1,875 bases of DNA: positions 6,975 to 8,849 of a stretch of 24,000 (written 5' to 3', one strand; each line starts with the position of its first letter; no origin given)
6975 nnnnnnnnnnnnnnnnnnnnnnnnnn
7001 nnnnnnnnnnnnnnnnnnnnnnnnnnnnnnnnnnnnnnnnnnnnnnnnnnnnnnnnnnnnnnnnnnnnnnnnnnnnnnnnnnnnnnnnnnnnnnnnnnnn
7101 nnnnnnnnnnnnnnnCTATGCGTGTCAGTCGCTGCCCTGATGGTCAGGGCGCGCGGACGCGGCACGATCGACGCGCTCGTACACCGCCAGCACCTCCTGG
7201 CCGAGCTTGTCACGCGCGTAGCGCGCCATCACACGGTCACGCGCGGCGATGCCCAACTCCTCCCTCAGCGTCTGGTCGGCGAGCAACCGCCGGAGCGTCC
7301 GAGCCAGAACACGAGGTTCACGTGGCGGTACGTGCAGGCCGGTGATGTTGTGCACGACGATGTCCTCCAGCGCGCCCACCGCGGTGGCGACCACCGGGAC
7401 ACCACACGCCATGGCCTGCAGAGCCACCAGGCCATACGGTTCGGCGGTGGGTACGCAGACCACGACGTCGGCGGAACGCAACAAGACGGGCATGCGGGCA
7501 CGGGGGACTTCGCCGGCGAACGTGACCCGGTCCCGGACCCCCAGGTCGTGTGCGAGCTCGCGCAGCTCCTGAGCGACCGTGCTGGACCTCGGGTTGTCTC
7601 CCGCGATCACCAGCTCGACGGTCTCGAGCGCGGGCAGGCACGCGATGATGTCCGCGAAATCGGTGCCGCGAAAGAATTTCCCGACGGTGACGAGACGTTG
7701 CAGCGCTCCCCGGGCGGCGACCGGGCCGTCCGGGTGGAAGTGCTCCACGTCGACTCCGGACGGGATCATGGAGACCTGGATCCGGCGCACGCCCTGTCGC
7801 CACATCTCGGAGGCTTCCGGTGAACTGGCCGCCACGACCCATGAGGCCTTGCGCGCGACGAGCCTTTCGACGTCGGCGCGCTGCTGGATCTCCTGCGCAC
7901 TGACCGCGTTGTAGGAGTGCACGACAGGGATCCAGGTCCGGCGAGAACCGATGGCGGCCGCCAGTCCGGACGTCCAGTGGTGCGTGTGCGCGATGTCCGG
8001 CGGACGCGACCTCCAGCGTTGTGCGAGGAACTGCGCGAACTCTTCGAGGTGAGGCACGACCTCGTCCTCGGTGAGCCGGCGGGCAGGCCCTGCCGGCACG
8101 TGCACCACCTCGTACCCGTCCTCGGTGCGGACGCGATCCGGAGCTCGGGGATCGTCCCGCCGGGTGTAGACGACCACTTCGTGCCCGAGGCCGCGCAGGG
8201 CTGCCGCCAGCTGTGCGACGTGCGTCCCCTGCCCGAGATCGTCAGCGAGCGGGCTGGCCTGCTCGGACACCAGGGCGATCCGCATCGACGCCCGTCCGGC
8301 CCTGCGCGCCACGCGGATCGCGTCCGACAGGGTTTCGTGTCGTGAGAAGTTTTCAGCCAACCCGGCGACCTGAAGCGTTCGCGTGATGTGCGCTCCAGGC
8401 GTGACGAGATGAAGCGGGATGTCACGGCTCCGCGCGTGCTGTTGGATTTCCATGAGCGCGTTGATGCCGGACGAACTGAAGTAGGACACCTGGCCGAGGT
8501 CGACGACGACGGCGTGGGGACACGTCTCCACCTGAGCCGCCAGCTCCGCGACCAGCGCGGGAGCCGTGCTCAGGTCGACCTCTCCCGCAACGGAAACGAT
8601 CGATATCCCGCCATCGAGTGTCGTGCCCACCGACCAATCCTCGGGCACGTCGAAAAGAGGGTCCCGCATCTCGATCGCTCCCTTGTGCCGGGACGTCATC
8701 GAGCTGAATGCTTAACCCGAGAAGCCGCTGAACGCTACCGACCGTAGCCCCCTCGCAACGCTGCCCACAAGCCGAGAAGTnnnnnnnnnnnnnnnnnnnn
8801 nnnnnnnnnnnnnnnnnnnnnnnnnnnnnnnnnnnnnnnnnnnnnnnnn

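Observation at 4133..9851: Partner-switching island with 4 STAS, 3 RsbW-like kinase and 1 PP2C modules but no SigB/SigF-type sigma gene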

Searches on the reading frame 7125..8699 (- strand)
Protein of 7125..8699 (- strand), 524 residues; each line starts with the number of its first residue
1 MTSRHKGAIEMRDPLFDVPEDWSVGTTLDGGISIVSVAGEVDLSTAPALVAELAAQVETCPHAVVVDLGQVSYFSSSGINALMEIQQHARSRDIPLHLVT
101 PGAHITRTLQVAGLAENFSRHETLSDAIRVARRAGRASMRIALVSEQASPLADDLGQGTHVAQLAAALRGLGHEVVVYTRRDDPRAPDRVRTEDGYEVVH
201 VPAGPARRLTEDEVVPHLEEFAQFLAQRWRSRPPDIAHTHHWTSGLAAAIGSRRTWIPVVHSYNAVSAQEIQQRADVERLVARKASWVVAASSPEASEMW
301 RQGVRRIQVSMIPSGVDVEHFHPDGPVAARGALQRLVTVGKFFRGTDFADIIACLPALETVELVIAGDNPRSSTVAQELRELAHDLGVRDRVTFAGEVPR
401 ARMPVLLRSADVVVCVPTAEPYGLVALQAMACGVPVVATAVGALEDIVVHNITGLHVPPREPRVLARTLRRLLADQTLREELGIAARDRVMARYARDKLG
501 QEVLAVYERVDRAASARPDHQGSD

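Call 5: search_protein_families(library=pfam, proteins=[window:7125-8699:-], max_evalue=0.01)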
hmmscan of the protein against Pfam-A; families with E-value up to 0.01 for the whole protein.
window:7125-8699:- (524 aa): 10 families
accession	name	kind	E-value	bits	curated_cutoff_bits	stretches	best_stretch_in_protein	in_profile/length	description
PF00534.26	Glycos_transf_1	-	4.9e-31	108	26.4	1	343-488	25-171/172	Glycosyl transferases group 1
PF13692.12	Glyco_trans_1_4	-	4.5e-28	98.7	27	1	336-475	4-142/142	Glycosyl transferases group 1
PF13579.12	Glyco_trans_4_4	-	4.3e-26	92.6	29.7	1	156-315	2-158/158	Glycosyl transferase 4-like domain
PF13439.12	Glyco_transf_4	-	1.3e-25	90.8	28.5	1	156-319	3-169/170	Glycosyltransferase Family 4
PF01740.26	STAS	-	2.1e-16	60.1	22.6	1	29-127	7-106/106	STAS domain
PF13466.11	STAS_2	-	1.5e-15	57.6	29.2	1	35-114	1-79/80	STAS domain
PF20706.3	GT4-conflict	-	1.6e-08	34.4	26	1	163-439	20-311/385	Family 4 Glycosyltransferase in conflict systems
PF13524.12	Glyco_trans_1_2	-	2e-07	31.5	25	1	382-496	27-135/144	Glycosyl transferase-like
PF08323.17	Glyco_transf_5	-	0.00027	21.2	22.7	0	140-189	1-49/239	Starch synthase catalytic domain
PF13477.12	Glyco_trans_4_2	-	0.0026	18.4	23.4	0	158-262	10-105/139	Glycosyl transferase 4-like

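Call 8: find_homologous_proteins(query=window:7125-8699:-)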
Query window:7125-8699:- (524 aa): 2881 proteins with E <= 0.001 among 8000 candidates; the best 120 are listed.
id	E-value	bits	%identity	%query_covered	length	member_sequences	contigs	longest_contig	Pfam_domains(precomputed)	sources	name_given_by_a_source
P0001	0.0e+0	1122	100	98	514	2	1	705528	PF01740.27,PF00534.27,PF13579.13,PF13524.13,PF13439.13,PF20706.4,PF13692.13,PF13466.13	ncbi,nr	ncbi:anti-sigma factor antagonist [Lentzea pudingi]|nr:anti-sigma factor antagonist [Lentzea pudingi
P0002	3.5e-207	707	66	96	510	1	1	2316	PF01740.27,PF00534.27,PF13579.13,PF13524.13,PF13439.13,PF20706.4,PF13692.13,PF13466.13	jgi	jgi:D-inositol-3-phosphate glycosyltransferase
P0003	3.8e-200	684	64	95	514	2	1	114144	PF01740.27,PF00534.27,PF13579.13,PF08323.18,PF13524.13,PF13439.13,PF20706.4,PF13692.13,PF13466.13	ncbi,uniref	ncbi:anti-sigma factor antagonist [Lentzea sp. NPDC005914]|uniref:anti-sigma factor antagonist n=1 T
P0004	2.4e-196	671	64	97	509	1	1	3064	PF01740.27,PF00534.27,PF13579.13,PF08323.18,PF13524.13,PF13439.13,PF20706.4,PF13692.13,PF13466.13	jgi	jgi:D-inositol-3-phosphate glycosyltransferase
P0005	2.2e-192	658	63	97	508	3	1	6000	PF01740.27,PF00534.27,PF13579.13,PF08323.18,PF13524.13,PF13439.13,PF20706.4,PF13692.13,PF13466.13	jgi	jgi:D-inositol-3-phosphate glycosyltransferase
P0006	3.3e-172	592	59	95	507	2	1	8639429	PF01740.27,PF00534.27,PF13579.13,PF13524.13,PF13439.13,PF20706.4,PF13692.13,PF13466.13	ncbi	ncbi:anti-sigma factor antagonist [Lentzea chajnantorensis]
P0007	3.8e-172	592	57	95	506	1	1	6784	PF01740.27,PF00534.27,PF13579.13,PF08323.18,PF13524.13,PF13439.13,PF13692.13,PF13466.13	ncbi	-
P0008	2.8e-168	579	56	95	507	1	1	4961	PF01740.27,PF00534.27,PF13579.13,PF13524.13,PF13439.13,PF13692.13,PF13466.13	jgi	jgi:anti-anti-sigma factor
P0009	1.2e-167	577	69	72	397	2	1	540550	PF00534.27,PF13579.13,PF13524.13,PF13439.13,PF20706.4,PF13692.13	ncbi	ncbi:glycosyltransferase [Lentzea cavernae]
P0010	3.4e-138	480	61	71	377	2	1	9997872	PF00534.27,PF13579.13,PF13524.13,PF13439.13,PF20706.4,PF13692.13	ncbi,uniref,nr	ncbi:hypothetical protein BBK82_29805 [Lentzea guizhouensis]|uniref:Glycosyl transferase family 1 n=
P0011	7.3e-137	475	58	71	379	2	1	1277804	PF00534.27,PF13477.13,PF13579.13,PF08323.18,PF13524.13,PF13439.13,PF20706.4,PF13692.13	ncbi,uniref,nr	ncbi:glycosyl transferase [Lentzea pudingi]|uniref:Glycosyl transferase n=1 Tax=Lentzea pudingi TaxI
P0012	9.7e-134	465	56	71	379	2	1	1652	PF00534.27,PF13579.13,PF08323.18,PF13524.13,PF13439.13,PF20706.4,PF13692.13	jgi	jgi:glycosyltransferase involved in cell wall biosynthesis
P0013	1.1e-132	461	57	74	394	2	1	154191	PF00534.27,PF13579.13,PF13524.13,PF13439.13,PF13692.13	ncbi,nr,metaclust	ncbi:hypothetical protein ADL03_04990 [Nocardia sp. NRRL S-836]|nr:hypothetical protein ADL03_04990 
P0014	3.5e-132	460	55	71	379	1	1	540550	PF00534.27,PF13579.13,PF13524.13,PF13439.13,PF20706.4,PF13692.13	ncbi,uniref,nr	ncbi:glycosyltransferase [Lentzea cavernae]|uniref:Glycosyl transferase n=1 Tax=Lentzea cavernae Tax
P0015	2.1e-129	451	58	72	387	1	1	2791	PF00534.27,PF13579.13,PF08323.18,PF13524.13,PF13439.13,PF13692.13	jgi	jgi:D-inositol-3-phosphate glycosyltransferase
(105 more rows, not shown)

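Call 9: find_encoding_contigs(protein=P0006, flank=10000, max_places=2)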
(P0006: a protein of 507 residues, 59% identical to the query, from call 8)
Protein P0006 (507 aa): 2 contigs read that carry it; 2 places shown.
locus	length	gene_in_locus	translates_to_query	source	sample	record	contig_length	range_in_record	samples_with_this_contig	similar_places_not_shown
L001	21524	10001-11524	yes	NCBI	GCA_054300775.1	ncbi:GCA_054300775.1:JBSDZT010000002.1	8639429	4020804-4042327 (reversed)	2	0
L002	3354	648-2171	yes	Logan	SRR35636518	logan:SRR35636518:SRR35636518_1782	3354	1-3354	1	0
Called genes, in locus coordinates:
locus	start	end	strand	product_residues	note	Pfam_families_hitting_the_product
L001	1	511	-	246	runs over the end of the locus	PF03441:FAD_binding_7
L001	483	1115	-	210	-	PF00875:DNA_photolyase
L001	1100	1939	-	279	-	PF03631:Virul_fac_BrkB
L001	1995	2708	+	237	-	PF01066:CDP-OH_P_transf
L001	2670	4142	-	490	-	PF00070:Pyr_redox (faint), PF00890:FAD_binding_2 (faint), PF01266:DAO, PF01593:Amino_oxidase, PF03486:HI0933_like (faint), PF07992:Pyr_redox_2 (faint), PF13450:NAD_binding_8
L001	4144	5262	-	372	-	PF13506:Glyco_transf_21, PF00535:Glycos_transf_2, PF13641:Glyco_tranf_2_3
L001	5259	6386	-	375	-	PF04240:Caroten_synth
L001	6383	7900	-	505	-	PF00070:Pyr_redox (faint), PF00890:FAD_binding_2 (weak), PF01266:DAO, PF01593:Amino_oxidase, PF07992:Pyr_redox_2 (weak), PF12831:FAD_oxidored, PF13450:NAD_binding_8, PF01266:DAO (weak), +2 more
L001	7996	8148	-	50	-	-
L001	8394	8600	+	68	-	PF05532:CsbD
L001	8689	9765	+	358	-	PF03741:TerC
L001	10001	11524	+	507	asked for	PF01740:STAS, PF13466:STAS_2, PF13439:Glyco_transf_4, PF13579:Glyco_trans_4_4, PF20706:GT4-conflict (faint), PF00534:Glycos_transf_1, PF13692:Glyco_trans_1_4, PF13524:Glyco_trans_1_2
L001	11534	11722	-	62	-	-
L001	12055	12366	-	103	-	-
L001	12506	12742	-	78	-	-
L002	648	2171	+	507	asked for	PF01740:STAS, PF13466:STAS_2, PF13439:Glyco_transf_4, PF13579:Glyco_trans_4_4, PF20706:GT4-conflict (faint), PF00534:Glycos_transf_1, PF13692:Glyco_trans_1_4, PF13524:Glyco_trans_1_2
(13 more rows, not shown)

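Call 10: find_encoding_contigs(protein=P0003, flank=10000, max_places=2)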
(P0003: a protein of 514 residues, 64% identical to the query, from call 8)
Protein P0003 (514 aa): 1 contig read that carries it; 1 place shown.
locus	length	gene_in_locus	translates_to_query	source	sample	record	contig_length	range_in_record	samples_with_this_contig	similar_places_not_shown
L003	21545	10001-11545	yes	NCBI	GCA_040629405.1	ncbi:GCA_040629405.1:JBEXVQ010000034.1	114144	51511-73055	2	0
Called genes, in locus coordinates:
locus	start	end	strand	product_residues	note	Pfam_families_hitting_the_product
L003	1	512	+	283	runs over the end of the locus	PF08543:Phos_pyr_kin, PF00294:PfkB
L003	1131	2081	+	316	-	-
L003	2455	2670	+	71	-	-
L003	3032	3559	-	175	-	PF14200:RicinB_lectin_2, PF00652:Ricin_B_lectin, PF03498:CDtoxinA, PF00652:Ricin_B_lectin, PF14200:RicinB_lectin_2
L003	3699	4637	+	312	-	PF19361:DUF5937 (weak), PF01022:HTH_5 (weak), PF12802:MarR_2 (weak), PF13412:HTH_24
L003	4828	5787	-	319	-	PF03976:PPK2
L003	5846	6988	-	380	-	PF04107:GCS2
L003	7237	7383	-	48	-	PF14246:TetR_C_7 (weak)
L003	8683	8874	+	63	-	-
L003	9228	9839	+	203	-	PF01590:GAF (weak), PF13185:GAF_2, PF03861:ANTAR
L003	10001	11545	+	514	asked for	PF01740:STAS, PF13466:STAS_2, PF13439:Glyco_transf_4, PF13579:Glyco_trans_4_4, PF20706:GT4-conflict (weak), PF00534:Glycos_transf_1, PF13692:Glyco_trans_1_4, PF13524:Glyco_trans_1_2, +1 more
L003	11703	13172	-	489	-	PF07228:SpoIIE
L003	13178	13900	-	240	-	PF01590:GAF, PF13185:GAF_2, PF13492:GAF_3 (weak), PF03861:ANTAR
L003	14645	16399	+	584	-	PF00115:COX1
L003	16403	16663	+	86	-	PF11239:DUF3040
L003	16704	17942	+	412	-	PF00067:p450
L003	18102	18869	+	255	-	PF00561:Abhydrolase_1 (weak), PF12146:Hydrolase_4 (weak), PF12697:Abhydrolase_6 (weak)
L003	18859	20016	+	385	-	PF00270:DEAD, PF04851:ResIII (weak), PF00271:Helicase_C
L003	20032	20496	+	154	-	PF16124:RecQ_Zn_bind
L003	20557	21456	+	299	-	PF00106:adh_short, PF08659:KR, PF13561:adh_short_C2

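Call 11: find_encoding_contigs(protein=P0009, flank=10000, max_places=2)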
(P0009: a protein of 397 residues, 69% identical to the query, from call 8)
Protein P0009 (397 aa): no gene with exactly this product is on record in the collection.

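Call 12: find_encoding_contigs(protein=P0007, flank=10000, max_places=2)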
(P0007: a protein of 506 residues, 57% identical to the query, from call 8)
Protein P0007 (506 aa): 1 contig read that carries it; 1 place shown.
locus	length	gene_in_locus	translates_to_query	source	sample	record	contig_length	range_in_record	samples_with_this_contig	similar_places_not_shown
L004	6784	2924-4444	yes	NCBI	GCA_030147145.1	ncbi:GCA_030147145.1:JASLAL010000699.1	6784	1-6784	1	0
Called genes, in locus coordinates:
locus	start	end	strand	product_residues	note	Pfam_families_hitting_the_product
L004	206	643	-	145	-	PF13581:HATPase_c_2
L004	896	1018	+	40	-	-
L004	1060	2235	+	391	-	PF13426:PAS_9 (weak), PF07228:SpoIIE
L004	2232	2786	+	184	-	PF04978:MST, PF12867:DinB_2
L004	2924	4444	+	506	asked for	PF01740:STAS, PF13466:STAS_2, PF08323:Glyco_transf_5 (faint), PF13439:Glyco_transf_4, PF13579:Glyco_trans_4_4, PF00534:Glycos_transf_1, PF13692:Glyco_trans_1_4, PF13524:Glyco_trans_1_2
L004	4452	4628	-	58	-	-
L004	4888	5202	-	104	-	-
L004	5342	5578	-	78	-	-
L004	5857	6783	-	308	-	?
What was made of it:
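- Fused copies recur next to PP2C and RsbW-like genes in L003 and L004 (calls 10, 12). PP2C or RsbW-like genes neighbour the fused copies in L003 and L004 (calls 10, 12).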

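Call 13: find_encoding_contigs(protein=P0005, flank=10000, max_places=2)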
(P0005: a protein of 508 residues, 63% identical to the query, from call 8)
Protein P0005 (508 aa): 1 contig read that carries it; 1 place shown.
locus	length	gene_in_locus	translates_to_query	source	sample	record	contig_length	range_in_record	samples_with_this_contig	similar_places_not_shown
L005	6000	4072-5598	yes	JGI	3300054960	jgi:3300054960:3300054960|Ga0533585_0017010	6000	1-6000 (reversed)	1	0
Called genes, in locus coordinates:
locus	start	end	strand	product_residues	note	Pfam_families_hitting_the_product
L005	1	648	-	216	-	?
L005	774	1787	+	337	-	PF03401:TctC, PF12974:Phosphonate-bd (weak)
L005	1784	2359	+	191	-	PF07331:TctB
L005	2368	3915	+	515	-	PF01970:TctA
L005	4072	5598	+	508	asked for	PF01740:STAS, PF13466:STAS_2, PF13439:Glyco_transf_4, PF13579:Glyco_trans_4_4, PF20706:GT4-conflict, PF00534:Glycos_transf_1, PF13524:Glyco_trans_1_2, PF13692:Glyco_trans_1_4, +1 more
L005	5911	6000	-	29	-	?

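Call 14: find_encoding_contigs(protein=P0010, flank=10000, max_places=2)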
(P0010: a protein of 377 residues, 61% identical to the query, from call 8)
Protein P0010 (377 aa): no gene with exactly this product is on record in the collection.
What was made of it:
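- Tried and rejected: Look-ups of the closest unfused homologues P0009 and P0010 found no record (calls 11, 14).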

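Call 16: find_related_loci(query=A1, collection=genome_contigs, flank=10000)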
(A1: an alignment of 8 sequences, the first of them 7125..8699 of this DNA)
Query A1 (524 aa) in genome_contigs; peptide patterns used: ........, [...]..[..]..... (x = any residue, [..] = any of these).
600 stretches matched a pattern (row limit reached: there are more); 573 encode a relative of the query (tblastn E <= 1e-3); the best 80 are kept; 80 distinct loci.
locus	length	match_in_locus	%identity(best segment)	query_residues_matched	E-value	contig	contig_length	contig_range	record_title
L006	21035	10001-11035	50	134-509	6e-115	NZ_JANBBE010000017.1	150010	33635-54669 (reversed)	Lentzea californiensis strain DSM 43393 LX88DRAFT_scaffold00017.17, whole genome shotgun sequence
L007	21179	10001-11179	52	135-510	7e-114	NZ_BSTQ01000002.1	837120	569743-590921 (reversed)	Lentzea sp. NBRC 105346 sequence02, whole genome shotgun sequence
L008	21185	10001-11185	49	134-509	1e-107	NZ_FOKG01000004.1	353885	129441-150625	Amycolatopsis marina strain CGMCC 4.3568, whole genome shotgun sequence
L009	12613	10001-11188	48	133-509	3e-100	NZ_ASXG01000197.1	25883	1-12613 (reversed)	Amycolatopsis orientalis DSM 43388 contig_112, whole genome shotgun sequence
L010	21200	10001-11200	48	129-510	6e-100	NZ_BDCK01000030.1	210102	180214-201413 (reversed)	Nocardia niwae NBRC 108934 = DSM 45340 strain NBRC 108934, whole genome shotgun sequence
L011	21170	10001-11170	49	139-509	4e-99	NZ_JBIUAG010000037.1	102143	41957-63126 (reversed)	Kutzneria sp. NPDC052558 NPDC052558_381_G6.ctg-0037, whole genome shotgun sequence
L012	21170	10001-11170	47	139-509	2e-98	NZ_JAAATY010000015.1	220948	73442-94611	Kibdelosporangium persicum strain 4NS15 sequence_15, whole genome shotgun sequence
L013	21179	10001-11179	48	137-510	1e-98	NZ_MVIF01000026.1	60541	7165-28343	Mycobacterium persicum strain AFPC-000227 NODE_26_length_60541_cov_12.1137, whole genome shotgun sequence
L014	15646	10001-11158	48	139-517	7e-98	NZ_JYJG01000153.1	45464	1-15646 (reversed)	Lentzea aerocolonigenes strain NRRL B-16140 contig39.2, whole genome shotgun sequence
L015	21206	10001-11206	46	133-515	7e-97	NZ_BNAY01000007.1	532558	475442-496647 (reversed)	Amycolatopsis oliviviridis strain CGMCC 4.7683 sequence07, whole genome shotgun sequence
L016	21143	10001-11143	49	135-509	2e-95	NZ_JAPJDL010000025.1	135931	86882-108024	Lentzea sp. NEAU-D7 Scaffold25, whole genome shotgun sequence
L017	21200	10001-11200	45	135-515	1e-93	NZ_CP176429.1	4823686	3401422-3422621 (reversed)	Mycobacterium sp. SMC-14 chromosome, complete genome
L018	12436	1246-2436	46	138-515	3e-93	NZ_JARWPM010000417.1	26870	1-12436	Nocardia carnea strain 740804179 740804179.N.carnea_ctg_0417, whole genome shotgun sequence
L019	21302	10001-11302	44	112-519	1e-90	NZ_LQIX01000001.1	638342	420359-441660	Mycobacterium sp. GA-1199 GCID_NTM_00017_NODE_1.ctg_1, whole genome shotgun sequence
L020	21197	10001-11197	43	134-510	6e-86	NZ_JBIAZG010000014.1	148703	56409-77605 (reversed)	Micromonospora sp. NPDC000316 NPDC000316_13_H7.ctg-0014, whole genome shotgun sequence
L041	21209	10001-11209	44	129-510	3e-78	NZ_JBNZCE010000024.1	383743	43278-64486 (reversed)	Actinoplanes sp. G11-F43 G11-F43scaffold24, whole genome shotgun sequence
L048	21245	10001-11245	41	109-510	2e-76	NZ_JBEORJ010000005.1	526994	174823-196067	Micromonospora sp. NPDC127501 NPDC127501_97_F8.ctg-0005, whole genome shotgun sequence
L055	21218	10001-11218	44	137-510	2e-74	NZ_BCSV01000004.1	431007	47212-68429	Curtobacterium ammoniigenes NBRC 101786, whole genome shotgun sequence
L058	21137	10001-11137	41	136-508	4e-74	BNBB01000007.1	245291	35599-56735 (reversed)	Streptosporangium violaceochromogenes JCM 3281 DNA, sequence007, whole genome shotgun sequence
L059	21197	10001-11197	43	134-510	7e-74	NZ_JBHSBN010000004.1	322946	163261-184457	Micromonospora zhanjiangensis strain 2902at01 GCM70011543_114, whole genome shotgun sequence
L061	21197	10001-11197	42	139-519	9e-73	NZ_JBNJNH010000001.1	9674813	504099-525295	Dactylosporangium sp. CA-139066 MDNA_WGS_301_1, whole genome shotgun sequence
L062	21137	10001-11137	41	136-508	4e-75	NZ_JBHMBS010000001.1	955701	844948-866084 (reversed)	Streptosporangium vulgare strain JCM 3028 spades_K_25_97_1, whole genome shotgun sequence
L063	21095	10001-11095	41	159-521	6e-72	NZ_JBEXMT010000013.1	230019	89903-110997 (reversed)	Nonomuraea sp. NPDC003804 NPDC003804_11_D7.ctg-0013, whole genome shotgun sequence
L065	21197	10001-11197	44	134-510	3e-84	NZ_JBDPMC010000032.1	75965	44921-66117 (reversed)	Micromonospora sp. B11E3 B11E3_contig_32, whole genome shotgun sequence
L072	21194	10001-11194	42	137-516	4e-70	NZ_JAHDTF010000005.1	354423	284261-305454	Sphaerisporangium fuscum strain H8589 Scaffold4_1, whole genome shotgun sequence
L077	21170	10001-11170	41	137-508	4e-68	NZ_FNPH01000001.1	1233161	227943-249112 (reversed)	Micromonospora pattaloongensis strain DSM 45245, whole genome shotgun sequence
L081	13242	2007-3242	39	131-507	9e-66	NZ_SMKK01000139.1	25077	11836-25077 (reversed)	Actinomadura sp. 7K507 NODE_139_length_25077_cov_18.1488, whole genome shotgun sequence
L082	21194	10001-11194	45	136-517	6e-74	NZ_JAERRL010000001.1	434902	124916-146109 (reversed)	Streptomyces sp. 7-21 strain XESTO7-21 1, whole genome shotgun sequence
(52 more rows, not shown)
